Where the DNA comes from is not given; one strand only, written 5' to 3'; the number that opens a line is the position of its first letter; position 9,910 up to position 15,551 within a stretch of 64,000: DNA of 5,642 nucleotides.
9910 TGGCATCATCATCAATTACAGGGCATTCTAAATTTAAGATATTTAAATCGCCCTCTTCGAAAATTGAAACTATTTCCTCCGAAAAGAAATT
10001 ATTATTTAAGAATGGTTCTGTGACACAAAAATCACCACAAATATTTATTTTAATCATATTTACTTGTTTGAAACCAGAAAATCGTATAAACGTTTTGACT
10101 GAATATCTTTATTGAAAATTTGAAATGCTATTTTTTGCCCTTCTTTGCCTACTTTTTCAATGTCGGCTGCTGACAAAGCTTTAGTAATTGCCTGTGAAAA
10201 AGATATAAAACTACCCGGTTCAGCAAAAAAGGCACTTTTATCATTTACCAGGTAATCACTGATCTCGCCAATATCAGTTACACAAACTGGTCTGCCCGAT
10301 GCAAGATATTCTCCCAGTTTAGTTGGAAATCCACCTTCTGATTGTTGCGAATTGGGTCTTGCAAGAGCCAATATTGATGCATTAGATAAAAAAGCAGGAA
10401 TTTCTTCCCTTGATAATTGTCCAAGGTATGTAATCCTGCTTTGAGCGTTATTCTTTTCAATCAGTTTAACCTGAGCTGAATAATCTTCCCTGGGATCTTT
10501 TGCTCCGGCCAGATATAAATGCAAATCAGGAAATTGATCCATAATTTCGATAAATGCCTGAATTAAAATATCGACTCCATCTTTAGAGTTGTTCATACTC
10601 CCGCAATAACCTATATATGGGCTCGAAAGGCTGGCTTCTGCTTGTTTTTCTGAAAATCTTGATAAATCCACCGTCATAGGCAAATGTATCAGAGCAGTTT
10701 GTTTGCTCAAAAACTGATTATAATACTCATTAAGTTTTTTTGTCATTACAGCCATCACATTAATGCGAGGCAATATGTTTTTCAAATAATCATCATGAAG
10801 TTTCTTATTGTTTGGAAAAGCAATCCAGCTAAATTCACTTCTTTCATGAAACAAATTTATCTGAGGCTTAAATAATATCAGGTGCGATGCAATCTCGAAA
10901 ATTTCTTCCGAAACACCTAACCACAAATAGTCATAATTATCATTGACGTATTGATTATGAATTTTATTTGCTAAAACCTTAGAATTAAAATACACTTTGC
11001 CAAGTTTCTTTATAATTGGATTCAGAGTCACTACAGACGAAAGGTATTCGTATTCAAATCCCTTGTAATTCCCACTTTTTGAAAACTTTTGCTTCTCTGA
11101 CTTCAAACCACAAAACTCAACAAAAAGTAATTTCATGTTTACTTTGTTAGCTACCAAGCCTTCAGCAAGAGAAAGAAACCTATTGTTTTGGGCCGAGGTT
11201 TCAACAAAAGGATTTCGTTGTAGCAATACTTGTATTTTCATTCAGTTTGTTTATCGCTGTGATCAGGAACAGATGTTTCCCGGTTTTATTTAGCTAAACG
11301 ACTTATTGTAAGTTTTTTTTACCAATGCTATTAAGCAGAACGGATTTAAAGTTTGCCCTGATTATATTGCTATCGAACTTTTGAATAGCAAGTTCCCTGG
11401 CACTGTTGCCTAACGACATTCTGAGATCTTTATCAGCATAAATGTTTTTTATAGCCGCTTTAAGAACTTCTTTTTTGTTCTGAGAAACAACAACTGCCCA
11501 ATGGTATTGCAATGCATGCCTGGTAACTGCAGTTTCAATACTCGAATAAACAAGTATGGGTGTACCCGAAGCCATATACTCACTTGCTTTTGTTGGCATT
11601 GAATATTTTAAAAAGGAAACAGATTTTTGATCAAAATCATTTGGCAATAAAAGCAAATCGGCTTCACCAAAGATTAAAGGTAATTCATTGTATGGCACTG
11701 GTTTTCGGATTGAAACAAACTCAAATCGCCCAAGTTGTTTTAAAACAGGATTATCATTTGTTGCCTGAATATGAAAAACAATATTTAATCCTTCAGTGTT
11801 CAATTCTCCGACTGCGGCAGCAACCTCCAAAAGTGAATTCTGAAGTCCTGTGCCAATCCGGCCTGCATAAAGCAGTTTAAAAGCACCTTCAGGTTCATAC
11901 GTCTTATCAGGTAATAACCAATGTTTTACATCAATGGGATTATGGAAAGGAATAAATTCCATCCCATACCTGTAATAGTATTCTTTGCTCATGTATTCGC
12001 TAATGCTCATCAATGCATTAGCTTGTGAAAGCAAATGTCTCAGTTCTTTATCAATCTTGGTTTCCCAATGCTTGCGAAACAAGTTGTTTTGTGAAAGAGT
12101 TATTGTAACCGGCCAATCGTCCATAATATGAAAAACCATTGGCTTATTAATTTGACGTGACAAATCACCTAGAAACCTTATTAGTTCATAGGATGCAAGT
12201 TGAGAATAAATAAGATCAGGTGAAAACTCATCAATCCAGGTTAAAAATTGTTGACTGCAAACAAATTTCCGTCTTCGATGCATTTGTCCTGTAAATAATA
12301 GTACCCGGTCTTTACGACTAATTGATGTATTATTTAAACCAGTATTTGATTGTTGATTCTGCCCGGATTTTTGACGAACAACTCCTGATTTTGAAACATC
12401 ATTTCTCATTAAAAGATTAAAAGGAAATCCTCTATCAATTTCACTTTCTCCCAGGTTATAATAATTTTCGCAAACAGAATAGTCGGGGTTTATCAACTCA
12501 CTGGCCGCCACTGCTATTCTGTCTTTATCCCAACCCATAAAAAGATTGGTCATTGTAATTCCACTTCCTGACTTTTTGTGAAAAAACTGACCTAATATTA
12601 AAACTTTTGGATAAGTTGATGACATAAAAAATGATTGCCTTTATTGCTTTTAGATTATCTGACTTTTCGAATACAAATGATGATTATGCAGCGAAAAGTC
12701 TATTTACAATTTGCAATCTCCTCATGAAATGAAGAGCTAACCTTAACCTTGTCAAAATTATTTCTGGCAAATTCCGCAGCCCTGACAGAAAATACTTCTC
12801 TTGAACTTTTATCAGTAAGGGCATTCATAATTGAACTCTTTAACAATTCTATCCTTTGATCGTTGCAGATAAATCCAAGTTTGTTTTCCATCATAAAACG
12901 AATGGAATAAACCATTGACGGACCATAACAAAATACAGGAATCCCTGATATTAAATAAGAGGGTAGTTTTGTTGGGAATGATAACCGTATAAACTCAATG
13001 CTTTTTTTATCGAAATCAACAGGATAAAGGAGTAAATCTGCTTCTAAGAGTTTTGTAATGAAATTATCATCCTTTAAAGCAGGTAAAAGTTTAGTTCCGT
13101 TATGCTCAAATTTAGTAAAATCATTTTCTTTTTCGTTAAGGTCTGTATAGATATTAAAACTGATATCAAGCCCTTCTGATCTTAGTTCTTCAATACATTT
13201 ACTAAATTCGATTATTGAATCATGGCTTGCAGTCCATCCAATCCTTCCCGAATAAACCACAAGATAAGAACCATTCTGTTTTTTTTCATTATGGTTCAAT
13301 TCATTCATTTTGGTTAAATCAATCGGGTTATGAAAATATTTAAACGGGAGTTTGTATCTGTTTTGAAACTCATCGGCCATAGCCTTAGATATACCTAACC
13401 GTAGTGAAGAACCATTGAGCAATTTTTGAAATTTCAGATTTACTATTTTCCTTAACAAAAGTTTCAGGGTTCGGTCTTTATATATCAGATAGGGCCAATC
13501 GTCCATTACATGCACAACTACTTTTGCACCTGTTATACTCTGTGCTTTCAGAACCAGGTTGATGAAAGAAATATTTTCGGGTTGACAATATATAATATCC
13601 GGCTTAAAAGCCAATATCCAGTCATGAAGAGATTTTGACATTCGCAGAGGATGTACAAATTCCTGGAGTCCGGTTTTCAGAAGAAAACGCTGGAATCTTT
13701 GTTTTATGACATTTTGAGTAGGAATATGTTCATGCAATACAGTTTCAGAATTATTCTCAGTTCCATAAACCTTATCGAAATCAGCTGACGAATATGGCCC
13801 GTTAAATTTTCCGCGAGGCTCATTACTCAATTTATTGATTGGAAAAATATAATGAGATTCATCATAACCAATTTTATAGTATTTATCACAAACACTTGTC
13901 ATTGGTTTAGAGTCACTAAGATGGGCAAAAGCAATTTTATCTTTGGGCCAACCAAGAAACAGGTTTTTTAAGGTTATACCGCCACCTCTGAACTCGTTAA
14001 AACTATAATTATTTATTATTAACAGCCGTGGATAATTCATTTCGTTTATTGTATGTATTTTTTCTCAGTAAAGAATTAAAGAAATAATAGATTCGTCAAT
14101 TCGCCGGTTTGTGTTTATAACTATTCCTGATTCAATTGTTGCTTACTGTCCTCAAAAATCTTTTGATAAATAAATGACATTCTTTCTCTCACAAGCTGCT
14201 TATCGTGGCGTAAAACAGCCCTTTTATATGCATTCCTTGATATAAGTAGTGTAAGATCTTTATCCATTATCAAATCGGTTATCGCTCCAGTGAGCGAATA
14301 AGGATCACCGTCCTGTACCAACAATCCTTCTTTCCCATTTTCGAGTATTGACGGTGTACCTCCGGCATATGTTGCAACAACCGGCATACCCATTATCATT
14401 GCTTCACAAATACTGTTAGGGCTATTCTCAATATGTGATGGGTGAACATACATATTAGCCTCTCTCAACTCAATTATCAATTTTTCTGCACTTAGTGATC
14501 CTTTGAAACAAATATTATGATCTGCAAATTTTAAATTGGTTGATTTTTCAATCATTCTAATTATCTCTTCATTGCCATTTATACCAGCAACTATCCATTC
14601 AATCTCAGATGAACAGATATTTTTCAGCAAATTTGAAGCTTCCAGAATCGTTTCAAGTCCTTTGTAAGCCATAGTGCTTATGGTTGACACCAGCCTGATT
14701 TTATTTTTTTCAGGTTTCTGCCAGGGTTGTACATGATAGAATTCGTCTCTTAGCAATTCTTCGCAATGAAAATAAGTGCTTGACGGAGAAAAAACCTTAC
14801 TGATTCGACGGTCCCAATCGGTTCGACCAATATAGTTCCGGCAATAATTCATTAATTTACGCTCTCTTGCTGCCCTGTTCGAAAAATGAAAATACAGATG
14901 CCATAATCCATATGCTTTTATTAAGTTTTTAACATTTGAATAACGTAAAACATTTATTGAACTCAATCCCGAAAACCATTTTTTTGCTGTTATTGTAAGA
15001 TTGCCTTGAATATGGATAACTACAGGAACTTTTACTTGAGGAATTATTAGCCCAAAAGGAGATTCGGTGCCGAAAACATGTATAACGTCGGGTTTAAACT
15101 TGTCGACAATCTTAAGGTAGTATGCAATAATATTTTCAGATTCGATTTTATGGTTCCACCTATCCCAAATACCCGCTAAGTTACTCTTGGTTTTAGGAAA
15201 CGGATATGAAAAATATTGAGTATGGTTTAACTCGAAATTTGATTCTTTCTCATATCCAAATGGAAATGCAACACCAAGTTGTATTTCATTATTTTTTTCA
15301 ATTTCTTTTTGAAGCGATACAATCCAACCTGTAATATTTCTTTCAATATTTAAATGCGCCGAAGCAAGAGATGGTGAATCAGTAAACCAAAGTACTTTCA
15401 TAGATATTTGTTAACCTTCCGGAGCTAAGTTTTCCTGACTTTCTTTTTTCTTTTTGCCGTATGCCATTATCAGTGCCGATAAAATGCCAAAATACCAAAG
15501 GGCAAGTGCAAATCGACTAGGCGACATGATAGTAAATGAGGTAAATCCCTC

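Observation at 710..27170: A 21-gene, single-strand glycan locus combining parts of different export routes, with no flippase or initiating transferase in view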

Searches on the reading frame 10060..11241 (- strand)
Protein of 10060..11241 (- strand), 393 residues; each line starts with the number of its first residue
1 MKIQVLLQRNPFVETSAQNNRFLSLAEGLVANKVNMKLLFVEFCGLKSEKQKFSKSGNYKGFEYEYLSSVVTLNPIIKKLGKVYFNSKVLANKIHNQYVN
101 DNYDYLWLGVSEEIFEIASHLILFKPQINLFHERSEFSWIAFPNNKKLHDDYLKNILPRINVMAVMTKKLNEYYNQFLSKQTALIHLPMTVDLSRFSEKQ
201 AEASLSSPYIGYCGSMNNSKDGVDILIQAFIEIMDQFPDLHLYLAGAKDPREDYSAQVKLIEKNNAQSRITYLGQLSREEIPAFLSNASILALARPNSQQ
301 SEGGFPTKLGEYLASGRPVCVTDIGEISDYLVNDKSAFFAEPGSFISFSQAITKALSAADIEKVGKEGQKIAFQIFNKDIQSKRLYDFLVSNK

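Call 5: search_protein_families(library=pfam, proteins=[window:10060-11241:-], max_evalue=0.01)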
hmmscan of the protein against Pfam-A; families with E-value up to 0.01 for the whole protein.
window:10060-11241:- (393 aa): 3 families
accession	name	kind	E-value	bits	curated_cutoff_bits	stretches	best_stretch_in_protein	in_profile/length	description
PF13692.12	Glyco_trans_1_4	-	7.3e-21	75.3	27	1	208-357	2-141/142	Glycosyl transferases group 1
PF00534.26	Glycos_transf_1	-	3.8e-18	66.1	26.4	1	202-359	10-159/172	Glycosyl transferases group 1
PF13524.12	Glyco_trans_1_2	-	0.00037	20.9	25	1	230-369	5-126/144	Glycosyl transferase-like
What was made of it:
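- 10060..11241 (-): GT4 glycosyltransferase (393 aa). Glyco_trans_1_4 at 7e-21 (call 5).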

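Call 65: search_protein_families(library=ncbifam, proteins=[window:10060-11241:-], max_evalue=0.0001)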
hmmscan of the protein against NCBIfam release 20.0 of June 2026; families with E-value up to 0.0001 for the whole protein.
window:10060-11241:- (393 aa): 13 families
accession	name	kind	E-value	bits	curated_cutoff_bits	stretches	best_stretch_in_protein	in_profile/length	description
NF041876.1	EPS_EpsE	equivalog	4.3e-13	49.3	400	1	164-383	166-387/389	exopolysaccharide biosynthesis GT4 family glycosyltransferase EpsE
TIGR04063.1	stp3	hypoth_equivalog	5.2e-12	45.3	442.05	1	190-364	188-367/397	TIGR04063 family PEP-CTERM/XrtA system glycosyltransferase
TIGR04047.1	MSMEG_0565_glyc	hypoth_equivalog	2.5e-11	43.3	259.85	1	191-372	168-355/373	MSMEG_0565 family glycosyltransferase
NF012028.0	PRK15484.1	subfamily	2.9e-10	39.8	618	1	148-382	128-368/380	lipopolysaccharide N-acetylglucosaminyltransferase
TIGR03088.1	stp2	hypoth_equivalog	5e-10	39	409.05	1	162-380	139-361/374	TIGR03088 family PEP-CTERM/XrtA system glycosyltransferase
NF007640.0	PRK10307.1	subfamily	4.7e-09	35.6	276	1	210-380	232-395/411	WcaI family glycosyltransferase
NF038229.1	Glyco4_Geo_Pelo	equivalog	8.1e-09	34.9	400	1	166-324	120-269/338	GPMC system family 4 glycosyltransferase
NF047684.1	TeichurnBiosyTuaC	equivalog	1.4e-08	34.1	550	1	161-361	167-357/391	teichuronic acid biosynthesis protein TuaC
NF038295.1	EPS_HpsP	equivalog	3.3e-08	33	550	1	199-380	199-375/388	hormogonium polysaccharide biosynthesis glycosyltransferase HpsP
NF047676.1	TeichurnBiosyTuaH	equivalog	1.3e-07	30.8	550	1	158-332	157-329/384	teichuronic acid biosynthesis protein TuaH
NF038011.1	PelF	equivalog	1.3e-05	24.5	100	1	186-331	284-422/489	GT4 family glycosyltransferase PelF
NF038255.1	exopoly_VpsD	equivalog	1.3e-05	24.2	300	1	161-357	158-340/381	VpsD family glycosyltransferase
TIGR04157.1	glyco_rSAM_CFB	subfamily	2.3e-05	23.6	400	1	210-282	230-295/406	TIGR04157 family glycosyltransferase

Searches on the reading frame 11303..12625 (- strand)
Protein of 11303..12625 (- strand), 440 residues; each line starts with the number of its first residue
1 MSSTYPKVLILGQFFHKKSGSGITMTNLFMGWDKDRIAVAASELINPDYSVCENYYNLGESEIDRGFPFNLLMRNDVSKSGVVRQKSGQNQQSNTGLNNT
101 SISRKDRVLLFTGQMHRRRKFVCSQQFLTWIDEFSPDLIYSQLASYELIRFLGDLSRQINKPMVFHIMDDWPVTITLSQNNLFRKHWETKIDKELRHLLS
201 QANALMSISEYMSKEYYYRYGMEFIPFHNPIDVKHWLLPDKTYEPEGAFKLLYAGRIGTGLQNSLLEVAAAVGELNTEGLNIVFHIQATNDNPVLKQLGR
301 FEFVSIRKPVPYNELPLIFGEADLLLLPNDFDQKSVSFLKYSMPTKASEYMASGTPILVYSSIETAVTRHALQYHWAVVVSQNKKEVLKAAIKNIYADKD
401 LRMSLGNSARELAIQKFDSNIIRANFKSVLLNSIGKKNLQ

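Call 5: search_protein_families(library=pfam, proteins=[window:11303-12625:-], max_evalue=0.01)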
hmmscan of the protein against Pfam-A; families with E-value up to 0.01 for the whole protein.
window:11303-12625:- (440 aa): 4 families
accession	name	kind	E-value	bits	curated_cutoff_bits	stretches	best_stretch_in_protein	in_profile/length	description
PF13692.12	Glyco_trans_1_4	-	4.4e-05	24.2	27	1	250-398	3-142/142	Glycosyl transferases group 1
PF00534.26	Glycos_transf_1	-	4.5e-05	23.5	26.4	1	309-411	80-171/172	Glycosyl transferases group 1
PF13524.12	Glyco_trans_1_2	-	0.0007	20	25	1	304-417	29-133/144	Glycosyl transferase-like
PF13439.12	Glyco_transf_4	-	0.0012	19.4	28.5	1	110-233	47-168/170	Glycosyltransferase Family 4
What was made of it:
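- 11303..12625 (-): GT4-like glycosyltransferase (440 aa), weak match. Glyco_trans_1_4 and Glycos_transf_1 at about 4e-5 (call 5).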

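Call 65: search_protein_families(library=ncbifam, proteins=[window:11303-12625:-], max_evalue=0.0001)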
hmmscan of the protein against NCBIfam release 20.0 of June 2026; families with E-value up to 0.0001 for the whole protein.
window:11303-12625:- (440 aa): 1 family
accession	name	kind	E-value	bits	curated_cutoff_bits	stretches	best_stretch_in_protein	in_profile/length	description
NF007640.0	PRK10307.1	subfamily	3.1e-11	42.8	276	1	162-430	133-404/411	WcaI family glycosyltransferase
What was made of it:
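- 11303..12625 (-): WcaI family at 3e-11 (call 65).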

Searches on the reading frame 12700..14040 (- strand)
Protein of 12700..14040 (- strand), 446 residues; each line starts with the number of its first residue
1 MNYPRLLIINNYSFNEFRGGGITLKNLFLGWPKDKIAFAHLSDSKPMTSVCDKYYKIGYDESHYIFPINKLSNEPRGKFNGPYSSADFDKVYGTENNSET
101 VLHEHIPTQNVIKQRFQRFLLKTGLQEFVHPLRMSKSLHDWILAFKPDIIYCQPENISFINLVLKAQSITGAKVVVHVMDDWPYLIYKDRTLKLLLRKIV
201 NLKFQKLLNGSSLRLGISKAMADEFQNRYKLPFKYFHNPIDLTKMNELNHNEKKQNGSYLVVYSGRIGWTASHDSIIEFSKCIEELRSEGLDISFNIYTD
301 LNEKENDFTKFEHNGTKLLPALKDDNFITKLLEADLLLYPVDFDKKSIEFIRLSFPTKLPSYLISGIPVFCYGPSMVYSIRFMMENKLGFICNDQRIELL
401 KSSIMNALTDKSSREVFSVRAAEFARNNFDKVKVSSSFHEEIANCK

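Call 5: search_protein_families(library=pfam, proteins=[window:12700-14040:-], max_evalue=0.01)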
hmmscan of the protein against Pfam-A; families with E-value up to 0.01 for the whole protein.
window:12700-14040:- (446 aa): 1 family
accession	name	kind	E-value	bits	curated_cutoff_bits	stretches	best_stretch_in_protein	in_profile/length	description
PF13439.12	Glyco_transf_4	-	4.4e-06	27.3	28.5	1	126-243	52-169/170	Glycosyltransferase Family 4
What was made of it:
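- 12700..14040 (-): GT4-like glycosyltransferase (446 aa), weak match. Glyco_transf_4 at 4.4e-6, just below the gathering score (call 5).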

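Call 65: search_protein_families(library=ncbifam, proteins=[window:12700-14040:-], max_evalue=0.0001)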
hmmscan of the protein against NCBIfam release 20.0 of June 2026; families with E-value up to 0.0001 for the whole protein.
window:12700-14040:- (446 aa): 0 families

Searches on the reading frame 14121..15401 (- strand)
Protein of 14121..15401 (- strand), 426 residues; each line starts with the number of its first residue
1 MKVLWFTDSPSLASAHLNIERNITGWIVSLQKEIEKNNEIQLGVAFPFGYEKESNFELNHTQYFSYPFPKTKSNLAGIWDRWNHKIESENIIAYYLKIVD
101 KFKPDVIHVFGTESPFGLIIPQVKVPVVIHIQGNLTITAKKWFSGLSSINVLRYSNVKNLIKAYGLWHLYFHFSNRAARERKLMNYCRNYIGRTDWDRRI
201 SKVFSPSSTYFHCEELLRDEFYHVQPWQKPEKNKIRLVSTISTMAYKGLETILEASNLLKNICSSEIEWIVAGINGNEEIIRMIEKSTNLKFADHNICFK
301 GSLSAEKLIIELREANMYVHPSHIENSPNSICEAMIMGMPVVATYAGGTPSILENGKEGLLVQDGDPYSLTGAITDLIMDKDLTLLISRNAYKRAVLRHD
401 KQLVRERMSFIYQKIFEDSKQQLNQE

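Call 4: search_protein_families(library=pfam, proteins=[window:14121-15401:-], max_evalue=0.01)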
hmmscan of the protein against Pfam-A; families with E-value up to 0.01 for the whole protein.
window:14121-15401:- (426 aa): 4 families
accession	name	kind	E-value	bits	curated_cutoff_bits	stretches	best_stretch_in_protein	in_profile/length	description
PF00534.26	Glycos_transf_1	-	3.1e-22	79.4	26.4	1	232-394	15-172/172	Glycosyl transferases group 1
PF13692.12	Glyco_trans_1_4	-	2.1e-21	77.1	27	1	240-380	6-142/142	Glycosyl transferases group 1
PF13524.12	Glyco_trans_1_2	-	0.00014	22.3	25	1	294-400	26-134/144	Glycosyl transferase-like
PF13477.12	Glyco_trans_4_2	-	0.0078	16.8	23.4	0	84-134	56-109/139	Glycosyl transferase 4-like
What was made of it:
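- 14121..15401 (-): GT4 glycosyltransferase (426 aa). Glycos_transf_1 at 3e-22 (call 4).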

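Call 9: search_protein_families(library=ncbifam, proteins=[window:14121-15401:-], max_evalue=0.01)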
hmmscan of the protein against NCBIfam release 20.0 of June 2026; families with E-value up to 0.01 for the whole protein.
window:14121-15401:- (426 aa): 29 families (the best 25 are shown)
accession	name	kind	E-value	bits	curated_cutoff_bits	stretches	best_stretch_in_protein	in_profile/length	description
NF041876.1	EPS_EpsE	equivalog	3.3e-24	85.9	400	1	223-400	202-381/389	exopolysaccharide biosynthesis GT4 family glycosyltransferase EpsE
TIGR03088.1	stp2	hypoth_equivalog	2.2e-14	53.3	409.05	1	232-417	192-371/374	TIGR03088 family PEP-CTERM/XrtA system glycosyltransferase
TIGR03449.1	mycothiol_MshA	equivalog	6.4e-12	45.1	462.5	1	247-395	233-384/406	D-inositol-3-phosphate glycosyltransferase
TIGR03999.1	thiol_BshA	equivalog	7.9e-11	41.5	273.7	1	295-416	255-374/375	N-acetyl-alpha-D-glucosaminyl L-malate synthase BshA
NF046085.1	XrtY_assoc_Gly1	equivalog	1.1e-10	41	400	1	181-416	156-385/387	XrtY-associated glycosyltransferase XYAG1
NF038229.1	Glyco4_Geo_Pelo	equivalog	8.4e-10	38.2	400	1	299-415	222-336/338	GPMC system family 4 glycosyltransferase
NF047684.1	TeichurnBiosyTuaC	equivalog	1.9e-09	36.9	550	1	293-415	268-389/391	teichuronic acid biosynthesis protein TuaC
TIGR04005.1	wcaL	equivalog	6.9e-09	35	537.6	1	227-408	216-399/406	colanic acid biosynthesis glycosyltransferase WcaL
NF047880.1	glyco_SdgA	exception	6.9e-08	31.5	800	1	233-399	314-475/488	serine-aspartate repeat adhesin O-glycosyltransferase SdgA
TIGR02149.1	glgA_Coryne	subfamily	1.3e-07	31.1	302.4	1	246-415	216-390/391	glycogen synthase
NF038295.1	EPS_HpsP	equivalog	1.3e-07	31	550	1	235-415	210-387/388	hormogonium polysaccharide biosynthesis glycosyltransferase HpsP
TIGR04348.1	TIGR04348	equivalog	2e-07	30.4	300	1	247-395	150-292/310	selenoneine biosynthesis selenosugar synthase SenB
TIGR02468.1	sucrsPsyn_pln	equivalog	5.6e-07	27.7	1143.95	1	317-393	574-650/1051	sucrose-phosphate synthase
NF041010.1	glycosy_Agl16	equivalog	7.6e-07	28.3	575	1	260-395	202-332/352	glycosylation protein Agl16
TIGR04063.1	stp3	hypoth_equivalog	1.8e-06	27.1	442.05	1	242-415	221-395/397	TIGR04063 family PEP-CTERM/XrtA system glycosyltransferase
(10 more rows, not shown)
